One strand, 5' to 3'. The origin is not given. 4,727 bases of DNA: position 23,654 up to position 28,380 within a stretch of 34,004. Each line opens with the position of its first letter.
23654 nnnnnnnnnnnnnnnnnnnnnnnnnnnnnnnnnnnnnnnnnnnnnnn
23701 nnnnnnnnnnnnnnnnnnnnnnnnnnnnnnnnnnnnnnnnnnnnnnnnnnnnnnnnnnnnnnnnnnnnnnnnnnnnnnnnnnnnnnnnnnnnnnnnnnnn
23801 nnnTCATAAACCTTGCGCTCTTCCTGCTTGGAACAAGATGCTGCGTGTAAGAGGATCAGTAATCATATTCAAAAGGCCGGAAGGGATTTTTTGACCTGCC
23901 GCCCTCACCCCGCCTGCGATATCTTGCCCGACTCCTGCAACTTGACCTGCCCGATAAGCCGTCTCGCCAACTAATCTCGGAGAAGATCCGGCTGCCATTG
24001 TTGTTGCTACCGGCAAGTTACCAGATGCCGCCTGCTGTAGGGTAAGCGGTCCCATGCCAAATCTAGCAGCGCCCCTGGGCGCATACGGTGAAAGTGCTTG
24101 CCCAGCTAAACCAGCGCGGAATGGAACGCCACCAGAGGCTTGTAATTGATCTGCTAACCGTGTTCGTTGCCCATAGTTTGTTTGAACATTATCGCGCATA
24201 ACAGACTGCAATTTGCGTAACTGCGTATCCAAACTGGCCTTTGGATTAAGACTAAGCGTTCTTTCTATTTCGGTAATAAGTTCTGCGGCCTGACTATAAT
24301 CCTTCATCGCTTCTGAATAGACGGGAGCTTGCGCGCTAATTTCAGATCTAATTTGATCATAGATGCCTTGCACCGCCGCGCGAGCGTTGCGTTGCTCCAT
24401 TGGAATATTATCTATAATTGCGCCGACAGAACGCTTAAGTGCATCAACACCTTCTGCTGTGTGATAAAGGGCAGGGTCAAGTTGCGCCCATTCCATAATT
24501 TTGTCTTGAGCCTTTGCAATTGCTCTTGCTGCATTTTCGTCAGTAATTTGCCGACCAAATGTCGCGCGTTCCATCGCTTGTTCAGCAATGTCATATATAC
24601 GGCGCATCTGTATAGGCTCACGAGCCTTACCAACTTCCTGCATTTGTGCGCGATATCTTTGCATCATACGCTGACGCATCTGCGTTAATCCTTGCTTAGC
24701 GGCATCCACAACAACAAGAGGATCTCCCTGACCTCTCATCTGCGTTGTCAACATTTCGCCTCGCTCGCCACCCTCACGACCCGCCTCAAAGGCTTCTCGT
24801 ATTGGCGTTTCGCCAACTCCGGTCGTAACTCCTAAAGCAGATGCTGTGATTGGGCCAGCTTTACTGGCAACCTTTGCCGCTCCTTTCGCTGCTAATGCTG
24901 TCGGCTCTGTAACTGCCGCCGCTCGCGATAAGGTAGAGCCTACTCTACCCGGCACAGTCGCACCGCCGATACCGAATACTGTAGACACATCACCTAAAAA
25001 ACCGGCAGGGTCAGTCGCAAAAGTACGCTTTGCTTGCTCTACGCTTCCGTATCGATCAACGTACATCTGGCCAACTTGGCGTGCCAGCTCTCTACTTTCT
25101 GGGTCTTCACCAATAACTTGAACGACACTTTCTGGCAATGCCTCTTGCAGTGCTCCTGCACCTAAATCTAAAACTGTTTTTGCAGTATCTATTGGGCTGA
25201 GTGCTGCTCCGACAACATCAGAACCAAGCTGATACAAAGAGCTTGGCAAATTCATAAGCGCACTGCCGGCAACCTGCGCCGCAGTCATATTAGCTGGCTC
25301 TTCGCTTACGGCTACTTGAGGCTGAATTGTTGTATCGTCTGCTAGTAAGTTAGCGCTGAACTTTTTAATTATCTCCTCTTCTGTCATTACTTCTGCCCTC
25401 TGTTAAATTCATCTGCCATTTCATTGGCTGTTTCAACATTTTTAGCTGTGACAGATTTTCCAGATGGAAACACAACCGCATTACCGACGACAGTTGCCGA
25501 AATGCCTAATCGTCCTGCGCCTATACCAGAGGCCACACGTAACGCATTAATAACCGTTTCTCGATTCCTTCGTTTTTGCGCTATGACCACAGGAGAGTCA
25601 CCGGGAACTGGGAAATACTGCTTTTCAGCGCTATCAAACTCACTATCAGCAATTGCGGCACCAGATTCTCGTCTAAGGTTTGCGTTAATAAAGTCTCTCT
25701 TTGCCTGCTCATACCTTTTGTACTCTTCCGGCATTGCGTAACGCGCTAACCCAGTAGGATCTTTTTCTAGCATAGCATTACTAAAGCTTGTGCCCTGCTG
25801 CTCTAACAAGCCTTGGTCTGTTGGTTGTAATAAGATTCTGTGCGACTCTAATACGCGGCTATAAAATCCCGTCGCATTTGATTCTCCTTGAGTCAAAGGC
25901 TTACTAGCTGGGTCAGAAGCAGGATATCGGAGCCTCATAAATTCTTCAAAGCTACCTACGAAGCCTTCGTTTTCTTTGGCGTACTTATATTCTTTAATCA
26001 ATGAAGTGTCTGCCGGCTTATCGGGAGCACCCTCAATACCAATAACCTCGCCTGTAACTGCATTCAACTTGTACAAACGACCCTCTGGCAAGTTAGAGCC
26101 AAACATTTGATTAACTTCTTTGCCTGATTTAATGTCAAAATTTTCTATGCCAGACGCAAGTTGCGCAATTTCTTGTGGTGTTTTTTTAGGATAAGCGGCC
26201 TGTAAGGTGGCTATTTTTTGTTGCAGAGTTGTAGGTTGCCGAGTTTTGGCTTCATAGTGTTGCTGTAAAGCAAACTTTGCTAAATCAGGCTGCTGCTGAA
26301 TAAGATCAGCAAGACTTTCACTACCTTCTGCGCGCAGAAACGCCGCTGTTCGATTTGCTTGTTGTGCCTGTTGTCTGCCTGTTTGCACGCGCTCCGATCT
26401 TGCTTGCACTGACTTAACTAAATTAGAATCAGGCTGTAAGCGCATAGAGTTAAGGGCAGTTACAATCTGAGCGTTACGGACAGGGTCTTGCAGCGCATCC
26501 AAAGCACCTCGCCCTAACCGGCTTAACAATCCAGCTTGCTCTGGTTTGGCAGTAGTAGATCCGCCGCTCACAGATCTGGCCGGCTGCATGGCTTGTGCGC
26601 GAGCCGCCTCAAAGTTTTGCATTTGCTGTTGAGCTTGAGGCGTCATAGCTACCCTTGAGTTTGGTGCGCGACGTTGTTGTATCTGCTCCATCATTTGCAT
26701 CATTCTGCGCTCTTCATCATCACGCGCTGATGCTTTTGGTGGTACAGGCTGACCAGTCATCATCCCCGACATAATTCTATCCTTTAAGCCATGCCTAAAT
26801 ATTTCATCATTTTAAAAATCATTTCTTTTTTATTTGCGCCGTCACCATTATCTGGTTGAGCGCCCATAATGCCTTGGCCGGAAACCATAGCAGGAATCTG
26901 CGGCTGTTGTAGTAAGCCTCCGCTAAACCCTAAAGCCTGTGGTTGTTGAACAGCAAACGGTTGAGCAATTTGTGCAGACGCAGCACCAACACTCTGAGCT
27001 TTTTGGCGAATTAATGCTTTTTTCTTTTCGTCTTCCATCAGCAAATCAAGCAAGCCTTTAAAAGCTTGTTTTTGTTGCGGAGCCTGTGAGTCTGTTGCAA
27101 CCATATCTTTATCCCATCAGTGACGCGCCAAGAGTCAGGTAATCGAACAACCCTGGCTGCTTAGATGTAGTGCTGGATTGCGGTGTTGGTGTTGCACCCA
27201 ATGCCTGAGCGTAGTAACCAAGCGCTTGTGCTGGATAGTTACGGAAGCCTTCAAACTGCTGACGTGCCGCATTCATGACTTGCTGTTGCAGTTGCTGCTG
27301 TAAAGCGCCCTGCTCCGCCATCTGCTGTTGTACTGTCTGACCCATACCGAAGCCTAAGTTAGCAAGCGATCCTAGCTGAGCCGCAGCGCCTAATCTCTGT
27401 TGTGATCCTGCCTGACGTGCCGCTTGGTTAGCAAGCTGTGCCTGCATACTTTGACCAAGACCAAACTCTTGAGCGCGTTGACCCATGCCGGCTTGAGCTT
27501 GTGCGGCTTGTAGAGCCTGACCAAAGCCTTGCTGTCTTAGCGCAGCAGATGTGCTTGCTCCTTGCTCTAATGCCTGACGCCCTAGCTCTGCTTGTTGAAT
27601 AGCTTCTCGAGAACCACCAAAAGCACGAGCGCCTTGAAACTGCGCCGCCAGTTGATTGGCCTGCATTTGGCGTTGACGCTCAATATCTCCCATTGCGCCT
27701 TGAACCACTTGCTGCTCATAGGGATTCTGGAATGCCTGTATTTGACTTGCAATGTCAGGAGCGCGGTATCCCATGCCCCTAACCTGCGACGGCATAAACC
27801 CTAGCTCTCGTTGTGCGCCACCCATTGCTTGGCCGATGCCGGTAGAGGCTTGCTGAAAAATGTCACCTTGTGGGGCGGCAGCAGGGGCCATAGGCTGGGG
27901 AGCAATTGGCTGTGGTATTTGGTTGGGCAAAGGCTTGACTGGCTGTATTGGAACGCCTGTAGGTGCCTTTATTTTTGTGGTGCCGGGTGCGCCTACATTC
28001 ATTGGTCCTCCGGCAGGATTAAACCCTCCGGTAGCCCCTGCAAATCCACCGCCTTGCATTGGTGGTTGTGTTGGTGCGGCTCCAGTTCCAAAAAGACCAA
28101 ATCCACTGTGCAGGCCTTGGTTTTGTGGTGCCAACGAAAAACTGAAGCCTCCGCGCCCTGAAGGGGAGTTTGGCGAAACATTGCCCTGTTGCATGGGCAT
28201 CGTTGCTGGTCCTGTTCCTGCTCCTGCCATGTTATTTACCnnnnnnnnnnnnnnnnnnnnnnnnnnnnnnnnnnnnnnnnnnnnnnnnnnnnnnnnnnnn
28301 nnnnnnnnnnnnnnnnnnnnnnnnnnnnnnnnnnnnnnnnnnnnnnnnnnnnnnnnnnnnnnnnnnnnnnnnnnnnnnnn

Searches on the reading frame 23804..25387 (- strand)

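Call 5: search_protein_families(library=phrogs, proteins=[window:23804-25387:-], max_evalue=0.01)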
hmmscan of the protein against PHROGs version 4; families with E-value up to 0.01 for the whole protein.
window:23804-25387:- (527 aa): 0 families

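Call 6: search_protein_families(library=pfam, proteins=[window:23804-25387:-], max_evalue=0.01)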
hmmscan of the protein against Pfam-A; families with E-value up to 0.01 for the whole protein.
window:23804-25387:- (527 aa): 0 families

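Call 50: search_protein_families(library=ncbifam, proteins=[window:23804-25387:-], max_evalue=0.01)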
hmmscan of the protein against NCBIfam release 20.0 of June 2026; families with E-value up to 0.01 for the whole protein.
window:23804-25387:- (527 aa): 1 family
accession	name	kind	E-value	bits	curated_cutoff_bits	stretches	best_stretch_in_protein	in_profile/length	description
NF006849.0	PRK09358.1-5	equivalog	0.0022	17.1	494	0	227-335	31-133/350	adenosine deaminase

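Call 99: search_protein_families(library=pfam, proteins=[window:23804-25387:-], max_evalue=1)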
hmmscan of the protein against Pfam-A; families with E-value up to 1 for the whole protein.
window:23804-25387:- (527 aa): 0 families

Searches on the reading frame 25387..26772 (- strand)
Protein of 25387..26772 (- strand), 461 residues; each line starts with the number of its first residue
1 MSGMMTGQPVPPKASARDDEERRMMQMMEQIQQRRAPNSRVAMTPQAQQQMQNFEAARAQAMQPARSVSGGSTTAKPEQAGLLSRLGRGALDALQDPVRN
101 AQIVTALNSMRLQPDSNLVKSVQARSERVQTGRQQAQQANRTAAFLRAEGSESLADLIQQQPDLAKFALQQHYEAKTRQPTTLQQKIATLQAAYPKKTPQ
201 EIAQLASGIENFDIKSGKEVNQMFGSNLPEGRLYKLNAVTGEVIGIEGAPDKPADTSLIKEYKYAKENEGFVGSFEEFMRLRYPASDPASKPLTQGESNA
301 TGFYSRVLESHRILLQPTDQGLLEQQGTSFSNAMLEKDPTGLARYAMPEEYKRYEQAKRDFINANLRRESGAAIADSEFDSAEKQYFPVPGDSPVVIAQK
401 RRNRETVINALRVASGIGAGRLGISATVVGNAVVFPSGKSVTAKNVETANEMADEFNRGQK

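Call 5: search_protein_families(library=phrogs, proteins=[window:25387-26772:-], max_evalue=0.01)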
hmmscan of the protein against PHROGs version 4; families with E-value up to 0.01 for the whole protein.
window:25387-26772:- (461 aa): 1 family
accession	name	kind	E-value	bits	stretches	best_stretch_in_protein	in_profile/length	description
phrog_35431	-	unknown function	4.2e-06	26.5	1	347-408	438-499/546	-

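Call 6: search_protein_families(library=pfam, proteins=[window:25387-26772:-], max_evalue=0.01)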
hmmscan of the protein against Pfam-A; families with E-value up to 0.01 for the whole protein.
window:25387-26772:- (461 aa): 0 families

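Call 50: search_protein_families(library=ncbifam, proteins=[window:25387-26772:-], max_evalue=0.01)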
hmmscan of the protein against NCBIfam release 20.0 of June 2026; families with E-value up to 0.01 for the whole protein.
window:25387-26772:- (461 aa): 0 families

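Call 99: search_protein_families(library=pfam, proteins=[window:25387-26772:-], max_evalue=1)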
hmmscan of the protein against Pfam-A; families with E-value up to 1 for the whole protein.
window:25387-26772:- (461 aa): 0 families

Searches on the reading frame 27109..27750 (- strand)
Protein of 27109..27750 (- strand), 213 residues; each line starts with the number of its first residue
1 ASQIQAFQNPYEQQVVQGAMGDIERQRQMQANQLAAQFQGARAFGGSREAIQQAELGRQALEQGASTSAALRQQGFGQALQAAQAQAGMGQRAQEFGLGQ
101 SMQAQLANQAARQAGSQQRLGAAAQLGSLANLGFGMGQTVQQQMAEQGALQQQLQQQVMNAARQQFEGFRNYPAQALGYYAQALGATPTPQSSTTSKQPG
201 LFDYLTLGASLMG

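Call 44: search_dna_similar(query=window:27109-27750:-, collection=phages, mode=protein, max_evalue=0.001, max_rows=40, rows=spread)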
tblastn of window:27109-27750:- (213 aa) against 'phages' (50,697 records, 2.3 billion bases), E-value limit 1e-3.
Records with a match: 1; places in all: 1; records where one place covers at least 80% of the query: 1.
Best place of each record, by identity: <60% 1.
By first word of the organism name: Octadecabacter 1.
By host as written in the record: Octadecabacter sp. strain IceBac 430 1.
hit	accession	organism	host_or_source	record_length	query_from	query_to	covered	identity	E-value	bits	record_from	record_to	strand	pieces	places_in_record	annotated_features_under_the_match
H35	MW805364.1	Octadecabacter Antarctic DB virus 2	Octadecabacter sp. strain IceBac 430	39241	3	212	99%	42.2%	1e-3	45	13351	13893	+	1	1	tail spike protein/chaperone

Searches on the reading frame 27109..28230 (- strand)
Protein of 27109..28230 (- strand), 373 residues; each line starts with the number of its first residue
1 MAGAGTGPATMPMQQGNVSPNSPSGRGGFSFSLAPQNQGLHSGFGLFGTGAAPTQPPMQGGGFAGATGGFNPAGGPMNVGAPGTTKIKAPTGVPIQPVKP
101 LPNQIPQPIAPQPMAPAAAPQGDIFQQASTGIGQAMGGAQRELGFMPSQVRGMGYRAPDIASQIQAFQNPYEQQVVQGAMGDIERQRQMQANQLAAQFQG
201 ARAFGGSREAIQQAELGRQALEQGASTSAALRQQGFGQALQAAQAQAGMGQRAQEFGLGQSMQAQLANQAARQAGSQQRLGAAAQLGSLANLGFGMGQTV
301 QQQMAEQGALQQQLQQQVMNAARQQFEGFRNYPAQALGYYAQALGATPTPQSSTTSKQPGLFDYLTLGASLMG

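Call 5: search_protein_families(library=phrogs, proteins=[window:27109-28230:-], max_evalue=0.01)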
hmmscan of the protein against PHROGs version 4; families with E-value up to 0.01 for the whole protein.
window:27109-28230:- (373 aa): 0 families

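Call 6: search_protein_families(library=pfam, proteins=[window:27109-28230:-], max_evalue=0.01)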
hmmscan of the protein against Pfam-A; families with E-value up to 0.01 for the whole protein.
window:27109-28230:- (373 aa): 0 families

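Call 49: search_protein_families(library=phrogs, proteins=[window:27109-28230:-], max_evalue=1)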
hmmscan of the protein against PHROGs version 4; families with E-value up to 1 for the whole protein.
window:27109-28230:- (373 aa): 0 families

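Call 50: search_protein_families(library=ncbifam, proteins=[window:27109-28230:-], max_evalue=0.01)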
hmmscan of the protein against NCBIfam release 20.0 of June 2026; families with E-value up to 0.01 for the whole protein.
window:27109-28230:- (373 aa): 0 families

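Call 80: find_homologous_proteins(query=window:27109-28230:-, max_evalue=0.00001)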
Query window:27109-28230:- (373 aa): 1210 proteins with E <= 0.00001 among 8000 candidates; the best 120 are listed.
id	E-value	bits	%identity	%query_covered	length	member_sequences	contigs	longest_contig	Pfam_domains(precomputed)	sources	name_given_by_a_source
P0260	1.1e-181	622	81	86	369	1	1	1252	-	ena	-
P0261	5.8e-181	620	97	85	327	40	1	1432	-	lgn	-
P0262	1.4e-123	431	64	75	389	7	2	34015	-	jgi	jgi:hypothetical protein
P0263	9.2e-122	425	63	75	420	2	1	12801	-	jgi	jgi:hypothetical protein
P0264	1.3e-121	424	64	75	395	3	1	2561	-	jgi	-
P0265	1.5e-117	411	72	82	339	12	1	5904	-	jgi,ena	-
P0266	1.7e-117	411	75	83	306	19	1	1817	-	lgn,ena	-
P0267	1.7e-116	408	76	78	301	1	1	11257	-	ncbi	-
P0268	2.4e-116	407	64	75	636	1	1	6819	-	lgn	-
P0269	1.0e-115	405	71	87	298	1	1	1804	-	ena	-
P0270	3.0e-114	400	63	75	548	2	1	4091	-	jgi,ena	-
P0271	1.3e-113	398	63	75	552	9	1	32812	-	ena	-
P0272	1.7e-113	398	63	74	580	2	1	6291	-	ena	-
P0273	9.4e-113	395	63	75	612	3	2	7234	-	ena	-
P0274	8.6e-112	392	65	99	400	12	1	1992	-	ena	-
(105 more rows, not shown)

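Call 90: predict_structure(alignment_id=A3)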
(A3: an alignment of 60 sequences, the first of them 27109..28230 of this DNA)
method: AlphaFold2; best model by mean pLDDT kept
length: 373 residues; sequences in the alignment: 60
mean_pLDDT: 60.2   pTM: 0.24
mean pLDDT of the five models: 60.2, 55.9, 53.6, 52.7, 51.8
residues with pLDDT >= 90: 0; 70-90: 103; 50-70: 200; < 50: 70
segments of 3 or more residues with pLDDT < 50: 1-4, 47-50, 65-67, 145-147, 149-156, 202-206, 345-347, 349-358
pLDDT, mean of each block of 10 residues (from residue 1): 48 54 55 56 50 53 47 49 49 61 63 61 68 69 52 44 53 57 72 64 51 65 79 81 76 59 70 74 72 60 70 73 61 53 49 44 65 66
secondary structure, 60 per line:
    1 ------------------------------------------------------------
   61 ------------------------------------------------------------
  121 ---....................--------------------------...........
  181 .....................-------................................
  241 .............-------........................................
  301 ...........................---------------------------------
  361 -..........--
elements in order: H124-143 H170-201 H209-253 H261-327 H362-371

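Call 93: fold_search(model_id=the predicted structure, library=pdb)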
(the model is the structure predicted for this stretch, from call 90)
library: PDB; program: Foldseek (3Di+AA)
matches with E <= 10: 0; with E <= 0.001: 0
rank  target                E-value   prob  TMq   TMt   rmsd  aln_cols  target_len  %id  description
